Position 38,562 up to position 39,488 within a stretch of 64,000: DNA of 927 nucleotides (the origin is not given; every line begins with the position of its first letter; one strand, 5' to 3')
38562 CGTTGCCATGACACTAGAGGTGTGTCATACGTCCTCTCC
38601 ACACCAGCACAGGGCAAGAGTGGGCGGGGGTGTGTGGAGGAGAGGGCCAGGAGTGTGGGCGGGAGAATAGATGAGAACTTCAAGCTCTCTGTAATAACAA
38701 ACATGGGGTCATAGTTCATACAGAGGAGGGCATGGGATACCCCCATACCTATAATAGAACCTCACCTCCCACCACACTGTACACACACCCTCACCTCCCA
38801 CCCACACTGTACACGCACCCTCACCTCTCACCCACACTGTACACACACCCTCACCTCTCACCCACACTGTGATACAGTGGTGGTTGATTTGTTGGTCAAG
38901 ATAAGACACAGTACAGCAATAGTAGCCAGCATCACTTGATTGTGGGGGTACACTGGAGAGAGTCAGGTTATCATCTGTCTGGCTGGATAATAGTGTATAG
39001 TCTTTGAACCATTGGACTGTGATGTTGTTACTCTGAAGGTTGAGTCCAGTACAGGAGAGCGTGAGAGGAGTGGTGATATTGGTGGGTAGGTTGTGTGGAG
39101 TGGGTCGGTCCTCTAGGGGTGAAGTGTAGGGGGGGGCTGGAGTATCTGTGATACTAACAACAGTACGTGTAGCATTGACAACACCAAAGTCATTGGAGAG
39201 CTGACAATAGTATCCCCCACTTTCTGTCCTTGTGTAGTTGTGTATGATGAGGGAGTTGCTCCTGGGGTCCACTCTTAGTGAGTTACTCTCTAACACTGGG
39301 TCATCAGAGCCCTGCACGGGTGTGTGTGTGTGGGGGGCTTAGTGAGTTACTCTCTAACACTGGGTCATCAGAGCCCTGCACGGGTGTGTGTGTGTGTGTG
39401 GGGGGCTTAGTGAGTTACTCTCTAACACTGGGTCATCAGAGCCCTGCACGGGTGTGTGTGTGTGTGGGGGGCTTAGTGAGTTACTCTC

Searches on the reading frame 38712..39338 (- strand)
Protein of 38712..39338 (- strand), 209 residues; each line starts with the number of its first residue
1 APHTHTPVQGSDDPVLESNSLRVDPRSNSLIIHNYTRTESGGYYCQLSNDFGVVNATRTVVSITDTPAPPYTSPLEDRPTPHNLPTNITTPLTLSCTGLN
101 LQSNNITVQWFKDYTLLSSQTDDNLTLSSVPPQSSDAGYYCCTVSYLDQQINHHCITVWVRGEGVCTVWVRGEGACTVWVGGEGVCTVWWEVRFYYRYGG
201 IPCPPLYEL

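Call 50: search_protein_families(library=pfam, max_evalue=0.001, proteins=[window:38712-39338:-])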
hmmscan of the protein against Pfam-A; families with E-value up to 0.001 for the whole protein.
window:38712-39338:- (209 aa): 6 families
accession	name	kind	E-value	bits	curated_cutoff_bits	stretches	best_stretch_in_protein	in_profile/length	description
PF13895.12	Ig_2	-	8.5e-10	39.2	27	1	86-149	11-68/79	Immunoglobulin domain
PF13927.12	Ig_3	-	2e-09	38.2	30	1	86-145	13-77/78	Immunoglobulin domain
PF00047.31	ig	-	5.4e-08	33.5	21.8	0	86-148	5-74/81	Immunoglobulin domain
PF07679.22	I-set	-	1.6e-06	28.5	23.7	0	12-59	38-87/90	Immunoglobulin I-set domain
PF07686.23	V-set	-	0.00029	21.5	26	0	27-57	72-102/109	Immunoglobulin V-set domain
PF16681.11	Ig_5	-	0.0003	21.6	27.3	0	103-158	17-69/82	Ig-like domain on T-cell surface glycoprotein CD3 epsilon chain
